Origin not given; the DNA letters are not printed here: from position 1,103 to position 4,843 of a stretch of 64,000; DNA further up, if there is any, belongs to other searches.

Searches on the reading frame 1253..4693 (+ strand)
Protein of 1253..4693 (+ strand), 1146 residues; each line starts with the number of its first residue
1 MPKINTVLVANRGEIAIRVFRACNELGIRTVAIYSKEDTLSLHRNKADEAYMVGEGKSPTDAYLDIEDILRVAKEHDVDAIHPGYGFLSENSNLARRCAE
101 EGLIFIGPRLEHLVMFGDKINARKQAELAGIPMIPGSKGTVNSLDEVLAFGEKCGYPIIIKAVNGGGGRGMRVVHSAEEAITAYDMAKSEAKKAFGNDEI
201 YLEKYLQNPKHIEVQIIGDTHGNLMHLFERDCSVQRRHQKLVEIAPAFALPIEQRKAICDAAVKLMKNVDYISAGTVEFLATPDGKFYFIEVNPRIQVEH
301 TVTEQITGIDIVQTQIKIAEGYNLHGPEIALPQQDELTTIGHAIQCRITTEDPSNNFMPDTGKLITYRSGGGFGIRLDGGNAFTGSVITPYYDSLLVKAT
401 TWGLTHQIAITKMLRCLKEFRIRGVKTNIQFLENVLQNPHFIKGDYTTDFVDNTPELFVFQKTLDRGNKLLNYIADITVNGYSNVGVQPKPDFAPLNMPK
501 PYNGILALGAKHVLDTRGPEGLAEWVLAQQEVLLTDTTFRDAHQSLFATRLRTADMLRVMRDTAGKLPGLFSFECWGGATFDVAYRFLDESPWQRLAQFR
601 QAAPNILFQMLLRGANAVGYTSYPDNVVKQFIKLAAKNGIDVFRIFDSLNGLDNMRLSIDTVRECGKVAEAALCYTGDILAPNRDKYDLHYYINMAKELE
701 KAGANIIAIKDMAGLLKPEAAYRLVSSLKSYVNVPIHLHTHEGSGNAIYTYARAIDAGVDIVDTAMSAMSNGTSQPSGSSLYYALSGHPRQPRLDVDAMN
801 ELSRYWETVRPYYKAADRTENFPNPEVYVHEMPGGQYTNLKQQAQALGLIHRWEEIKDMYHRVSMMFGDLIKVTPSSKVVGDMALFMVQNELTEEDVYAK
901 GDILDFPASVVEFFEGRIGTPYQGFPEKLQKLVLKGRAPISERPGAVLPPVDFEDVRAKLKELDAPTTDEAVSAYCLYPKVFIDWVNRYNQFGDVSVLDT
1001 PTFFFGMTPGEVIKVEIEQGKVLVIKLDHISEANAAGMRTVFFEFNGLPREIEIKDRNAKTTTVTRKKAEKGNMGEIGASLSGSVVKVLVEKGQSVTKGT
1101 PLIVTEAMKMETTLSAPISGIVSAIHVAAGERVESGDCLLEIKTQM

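Call 13: search_protein_families(library=pfam, proteins=[window:1253-4693:+], max_evalue=0.001)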
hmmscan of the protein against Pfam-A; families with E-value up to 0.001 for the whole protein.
window:1253-4693:+ (1146 aa): 12 families
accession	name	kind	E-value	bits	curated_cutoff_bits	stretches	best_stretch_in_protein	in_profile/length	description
PF02436.23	PYC_OADA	-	4.6e-77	258.7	27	1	827-1026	1-201/201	Conserved carboxylase domain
PF02786.22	CPSase_L_D2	-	1.3e-75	253.9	19.8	1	118-325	1-209/211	Carbamoyl-phosphate synthase L chain, ATP binding domain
PF00289.28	Biotin_carb_N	-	1e-43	148.7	25.5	1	4-112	2-109/110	Biotin carboxylase, N-terminal domain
PF02785.25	Biotin_carb_C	-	4.8e-32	110.7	32.4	1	345-452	1-107/108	Biotin carboxylase C-terminal domain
PF00364.28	Biotin_lipoyl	-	2.2e-16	59.9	22.1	1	1074-1142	5-73/73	Biotin-requiring enzyme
PF00682.25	HMGL-like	-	4.8e-12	46.3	29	1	682-803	134-257/260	HMGL-like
PF02222.28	ATP-grasp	-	1e-11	45.2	27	1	141-296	16-163/179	ATP-grasp domain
PF13533.13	Biotin_lipoyl_2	-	3e-10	40.1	29.8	1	1113-1142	2-31/32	Biotin-lipoyl like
PF07478.18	Dala_Dala_lig_C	-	1.7e-09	37.9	24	1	146-294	27-174/204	D-ala D-ala ligase C-terminus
PF13437.12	HlyD_3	-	5.8e-05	24.2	22.2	0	1113-1143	1-31/106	HlyD family secretion protein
PF16576.10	HlyD_D23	-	0.00013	21.8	30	0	1107-1143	104-140/214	Barrel-sandwich domain of CusB or HlyD membrane-fusion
PF02655.19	ATP-grasp_3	-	0.00017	22.1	23.2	1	155-297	31-158/160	ATP-grasp domain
